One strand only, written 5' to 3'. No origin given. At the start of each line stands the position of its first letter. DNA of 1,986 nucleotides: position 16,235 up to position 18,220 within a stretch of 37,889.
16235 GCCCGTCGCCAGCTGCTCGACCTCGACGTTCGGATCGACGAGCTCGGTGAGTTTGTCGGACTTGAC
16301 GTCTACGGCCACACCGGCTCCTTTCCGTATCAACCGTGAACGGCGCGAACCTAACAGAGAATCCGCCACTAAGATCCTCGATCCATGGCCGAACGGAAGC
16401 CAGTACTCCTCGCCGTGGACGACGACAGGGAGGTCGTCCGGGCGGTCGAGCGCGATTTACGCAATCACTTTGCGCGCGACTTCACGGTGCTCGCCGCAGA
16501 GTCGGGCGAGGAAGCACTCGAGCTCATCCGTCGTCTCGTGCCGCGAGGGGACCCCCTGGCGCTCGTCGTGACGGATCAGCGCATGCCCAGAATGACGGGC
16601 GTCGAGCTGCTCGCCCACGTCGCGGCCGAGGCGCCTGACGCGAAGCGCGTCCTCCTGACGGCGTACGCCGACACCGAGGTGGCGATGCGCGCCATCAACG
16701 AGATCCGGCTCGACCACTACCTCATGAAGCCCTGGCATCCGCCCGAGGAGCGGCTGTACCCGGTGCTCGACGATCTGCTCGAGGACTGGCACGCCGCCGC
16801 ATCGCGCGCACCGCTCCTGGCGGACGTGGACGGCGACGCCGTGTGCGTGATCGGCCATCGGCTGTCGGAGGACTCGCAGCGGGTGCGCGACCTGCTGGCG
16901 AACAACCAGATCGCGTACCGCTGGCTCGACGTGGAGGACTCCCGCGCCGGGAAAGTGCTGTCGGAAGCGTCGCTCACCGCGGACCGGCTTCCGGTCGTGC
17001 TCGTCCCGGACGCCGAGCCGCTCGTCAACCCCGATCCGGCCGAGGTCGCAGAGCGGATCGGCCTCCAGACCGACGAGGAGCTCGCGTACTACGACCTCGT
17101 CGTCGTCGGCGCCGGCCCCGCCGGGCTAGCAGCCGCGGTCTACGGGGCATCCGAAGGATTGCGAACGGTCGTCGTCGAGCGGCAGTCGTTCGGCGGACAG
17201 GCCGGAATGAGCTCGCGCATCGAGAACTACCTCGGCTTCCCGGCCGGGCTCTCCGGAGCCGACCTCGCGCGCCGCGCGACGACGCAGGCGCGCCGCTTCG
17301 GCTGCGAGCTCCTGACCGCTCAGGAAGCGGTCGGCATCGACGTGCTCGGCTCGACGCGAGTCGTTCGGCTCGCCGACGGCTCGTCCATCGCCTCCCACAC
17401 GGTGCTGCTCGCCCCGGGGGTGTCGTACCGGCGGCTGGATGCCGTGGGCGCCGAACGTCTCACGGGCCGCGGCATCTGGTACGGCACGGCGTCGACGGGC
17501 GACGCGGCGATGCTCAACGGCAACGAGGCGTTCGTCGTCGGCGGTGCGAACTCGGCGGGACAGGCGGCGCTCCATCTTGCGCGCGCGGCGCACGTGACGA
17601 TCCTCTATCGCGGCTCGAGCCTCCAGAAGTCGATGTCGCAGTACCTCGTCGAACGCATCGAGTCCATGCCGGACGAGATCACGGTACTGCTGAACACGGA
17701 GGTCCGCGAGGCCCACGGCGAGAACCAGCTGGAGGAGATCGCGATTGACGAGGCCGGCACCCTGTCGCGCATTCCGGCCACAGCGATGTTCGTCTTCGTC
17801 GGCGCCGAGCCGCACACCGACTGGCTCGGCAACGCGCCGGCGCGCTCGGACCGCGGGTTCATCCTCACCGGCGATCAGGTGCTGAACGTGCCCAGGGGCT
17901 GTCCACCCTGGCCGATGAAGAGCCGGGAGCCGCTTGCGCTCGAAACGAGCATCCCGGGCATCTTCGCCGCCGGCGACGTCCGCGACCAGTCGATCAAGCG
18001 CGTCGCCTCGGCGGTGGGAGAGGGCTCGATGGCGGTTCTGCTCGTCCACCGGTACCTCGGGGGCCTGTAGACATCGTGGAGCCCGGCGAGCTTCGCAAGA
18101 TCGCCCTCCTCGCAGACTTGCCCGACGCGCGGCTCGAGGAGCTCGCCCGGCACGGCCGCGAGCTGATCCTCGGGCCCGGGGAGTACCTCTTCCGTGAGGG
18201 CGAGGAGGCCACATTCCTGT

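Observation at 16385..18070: Response regulator whose output is a Grx-like plus TrxR-like flavoprotein module that has lost every redox cysteine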

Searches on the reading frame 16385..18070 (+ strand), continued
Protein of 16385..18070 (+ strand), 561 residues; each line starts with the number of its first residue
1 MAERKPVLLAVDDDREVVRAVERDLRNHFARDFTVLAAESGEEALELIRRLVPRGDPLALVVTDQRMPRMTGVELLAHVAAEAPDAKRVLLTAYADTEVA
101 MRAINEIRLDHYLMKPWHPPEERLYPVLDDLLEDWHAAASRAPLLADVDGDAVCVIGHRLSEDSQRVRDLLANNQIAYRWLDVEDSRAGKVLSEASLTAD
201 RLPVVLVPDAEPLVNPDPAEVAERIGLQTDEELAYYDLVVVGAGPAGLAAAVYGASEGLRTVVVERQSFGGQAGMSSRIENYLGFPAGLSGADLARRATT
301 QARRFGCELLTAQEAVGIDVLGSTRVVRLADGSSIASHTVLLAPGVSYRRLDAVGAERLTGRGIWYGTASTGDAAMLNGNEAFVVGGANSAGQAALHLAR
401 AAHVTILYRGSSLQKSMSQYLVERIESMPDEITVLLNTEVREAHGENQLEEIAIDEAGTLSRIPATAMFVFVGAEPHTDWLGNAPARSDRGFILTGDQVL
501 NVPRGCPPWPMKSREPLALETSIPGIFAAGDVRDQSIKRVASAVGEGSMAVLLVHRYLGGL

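Call 89: list_cluster_members(proteins=[P0003, P0039, P0076, P0096, P0106, P0123, P0125, P0127, P0129, P0130])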
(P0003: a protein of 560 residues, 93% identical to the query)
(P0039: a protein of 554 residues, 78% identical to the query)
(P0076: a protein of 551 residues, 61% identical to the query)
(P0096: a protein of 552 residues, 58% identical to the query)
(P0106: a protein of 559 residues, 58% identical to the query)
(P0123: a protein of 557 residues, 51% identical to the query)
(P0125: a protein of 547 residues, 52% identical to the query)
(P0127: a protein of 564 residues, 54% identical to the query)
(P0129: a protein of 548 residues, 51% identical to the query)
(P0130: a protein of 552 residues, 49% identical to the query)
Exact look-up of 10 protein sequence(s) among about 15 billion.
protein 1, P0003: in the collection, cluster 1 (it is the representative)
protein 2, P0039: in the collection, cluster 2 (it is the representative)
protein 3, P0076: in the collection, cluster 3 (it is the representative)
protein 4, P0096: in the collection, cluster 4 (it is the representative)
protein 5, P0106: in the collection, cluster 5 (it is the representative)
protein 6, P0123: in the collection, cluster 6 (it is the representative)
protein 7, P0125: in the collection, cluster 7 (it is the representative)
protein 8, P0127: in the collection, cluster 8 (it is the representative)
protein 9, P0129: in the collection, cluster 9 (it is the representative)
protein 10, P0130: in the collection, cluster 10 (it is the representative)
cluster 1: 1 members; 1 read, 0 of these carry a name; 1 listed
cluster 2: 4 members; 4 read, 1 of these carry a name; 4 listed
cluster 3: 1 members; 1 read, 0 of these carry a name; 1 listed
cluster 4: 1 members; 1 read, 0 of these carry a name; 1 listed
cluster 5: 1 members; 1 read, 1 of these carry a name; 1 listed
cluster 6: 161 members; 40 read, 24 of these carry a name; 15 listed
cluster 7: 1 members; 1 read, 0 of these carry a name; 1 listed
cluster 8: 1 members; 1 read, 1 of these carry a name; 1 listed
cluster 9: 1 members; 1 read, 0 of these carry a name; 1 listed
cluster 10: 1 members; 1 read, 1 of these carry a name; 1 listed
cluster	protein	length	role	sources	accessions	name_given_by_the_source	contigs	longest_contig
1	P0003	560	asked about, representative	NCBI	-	-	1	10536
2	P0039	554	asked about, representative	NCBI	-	-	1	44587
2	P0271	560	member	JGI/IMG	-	thioredoxin reductase (NADPH)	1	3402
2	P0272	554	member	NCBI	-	-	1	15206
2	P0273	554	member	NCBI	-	-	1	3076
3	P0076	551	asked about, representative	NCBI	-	-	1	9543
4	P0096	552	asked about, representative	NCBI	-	-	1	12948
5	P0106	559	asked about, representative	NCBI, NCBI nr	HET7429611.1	MAG TPA: FAD-dependent oxidoreductase [Gaiellales bacterium] | FAD-dependent oxidoreductase [Gaiellales bacterium]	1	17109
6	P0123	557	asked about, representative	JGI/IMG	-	thioredoxin reductase (NADPH)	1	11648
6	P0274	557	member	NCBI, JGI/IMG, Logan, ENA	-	thioredoxin reductase (NADPH)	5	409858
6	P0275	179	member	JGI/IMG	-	thioredoxin reductase (NADPH)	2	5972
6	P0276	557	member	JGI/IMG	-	thioredoxin reductase (NADPH)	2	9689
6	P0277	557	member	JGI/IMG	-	thioredoxin reductase (NADPH)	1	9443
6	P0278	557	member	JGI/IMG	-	thioredoxin reductase (NADPH)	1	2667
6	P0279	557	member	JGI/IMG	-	thioredoxin reductase (NADPH)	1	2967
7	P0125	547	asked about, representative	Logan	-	-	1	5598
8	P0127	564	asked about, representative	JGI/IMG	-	thioredoxin reductase (NADPH)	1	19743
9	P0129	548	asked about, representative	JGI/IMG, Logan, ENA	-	-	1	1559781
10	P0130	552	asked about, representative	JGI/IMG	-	thioredoxin reductase (NADPH)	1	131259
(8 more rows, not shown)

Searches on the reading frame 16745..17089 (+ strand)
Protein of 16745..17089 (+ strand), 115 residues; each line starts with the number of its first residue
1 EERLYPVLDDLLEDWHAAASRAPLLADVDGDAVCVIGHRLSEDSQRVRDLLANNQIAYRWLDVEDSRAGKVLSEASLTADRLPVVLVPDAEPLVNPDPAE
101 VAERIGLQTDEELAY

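Call 27: predict_structure(alignment_id=A2)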
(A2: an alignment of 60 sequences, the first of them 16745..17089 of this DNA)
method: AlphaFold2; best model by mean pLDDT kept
length: 115 residues; sequences in the alignment: 60
mean_pLDDT: 72.7   pTM: 0.58
mean pLDDT of the five models: 72.7, 71.4, 69.1, 66.3, 64.9
residues with pLDDT >= 90: 2; 70-90: 74; 50-70: 22; < 50: 17
segments of 3 or more residues with pLDDT < 50: 1-3, 21-29, 113-115
pLDDT, mean of each block of 10 residues (from residue 1): 53 56 45 84 88 87 84 78 82 84 72 48
secondary structure, 60 per line:
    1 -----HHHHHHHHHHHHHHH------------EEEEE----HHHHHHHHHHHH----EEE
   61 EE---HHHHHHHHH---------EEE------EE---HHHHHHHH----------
elements in order: H6-20 E33-37 H42-53 E58-62 H66-74 E84-86 H98-105

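Call 31: fold_search(model_id=the predicted structure, library=pdb)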
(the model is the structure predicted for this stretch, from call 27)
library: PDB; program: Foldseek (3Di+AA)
matches with E <= 10: 1371; with E <= 0.001: 0
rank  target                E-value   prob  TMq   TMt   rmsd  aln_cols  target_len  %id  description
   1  2lqo_MODEL_1_A        1.5e-03  1.00  0.51  0.64   4.4        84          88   25  Mrx1 reduced (released 2012-10-03)
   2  3ic4                  1.9e-03  1.00  0.50  0.61   3.1        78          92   17  The crystal structure of the glutaredoxin(grx-1) from Archaeoglobus fulgidus (released 2009-08-18)
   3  2v6o                  2.0e-03  1.00  0.45  0.11   4.4        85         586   20  Structure of Schistosoma mansoni Thioredoxin-Glutathione Reductase (SmTGR) (released 2008-03-04)
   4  5kej_A                2.2e-03  1.00  0.49  0.27   3.4        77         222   19  Crystallographic structure of the Tau class glutathione S-transferase MiGSTU in complex with S-hexyl-glutathione (released 2017-02-01)
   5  5g5f                  4.0e-03  1.00  0.48  0.27   3.6        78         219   20  Crystallographic structure of the Tau class glutathione S-transferase MiGSTU in complex with reduced glutathione. (released 2017-02-01)
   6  3ubk_A                4.5e-03  1.00  0.47  0.28   4.1        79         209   16  Crystal structure of glutathione transferase (TARGET EFI-501770) from leptospira interrogans (released 2011-11-09)
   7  5a4u_A                4.5e-03  1.00  0.49  0.29   4.6        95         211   19  AtGSTF2 from Arabidopsis thaliana in complex with indole-3-aldehyde (released 2016-06-29)
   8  5f05_A                4.9e-03  1.00  0.44  0.26   4.2        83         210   18  Crystal structure of glutathione transferase F5 from Populus trichocarpa (released 2016-12-07)
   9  7dw2_A                5.2e-03  1.00  0.45  0.26   3.4        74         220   20  Crystal structure of a glutathione S-transferase SbGSTU6 from Salix babylonica (released 2021-08-04)
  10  8agq                  5.2e-03  1.00  0.44  0.25   5.0        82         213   18  Crystal structure of anthocyanin-related GSTF8 from Populus trichocarpa in complex with (-)-catechin and glutathione (released 2023-08-30)
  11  1k0a_B                5.2e-03  1.00  0.47  0.26   4.1        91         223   12  Ure2p in Complex with S-hexylglutathione (released 2001-12-21)
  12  3ubk_B                5.2e-03  1.00  0.44  0.27   4.4        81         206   16  Crystal structure of glutathione transferase (TARGET EFI-501770) from leptospira interrogans (released 2011-11-09)
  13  5g5e                  5.6e-03  1.00  0.48  0.27   3.5        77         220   19  Crystallographic structure of the Tau class glutathione S-transferase MiGSTU from mango Mangifera indica L. (released 2017-02-01)
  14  1okt_A                5.6e-03  1.00  0.47  0.28   4.1        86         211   14  X-ray Structure of Glutathione S-Transferase from the Malarial Parasite Plasmodium falciparum (released 2003-11-20)
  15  7c12_A                5.9e-03  1.00  0.52  0.77   2.0        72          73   24  beta1 domain-swapped structure of monothiol cGrx1(C16S) (released 2020-11-18)
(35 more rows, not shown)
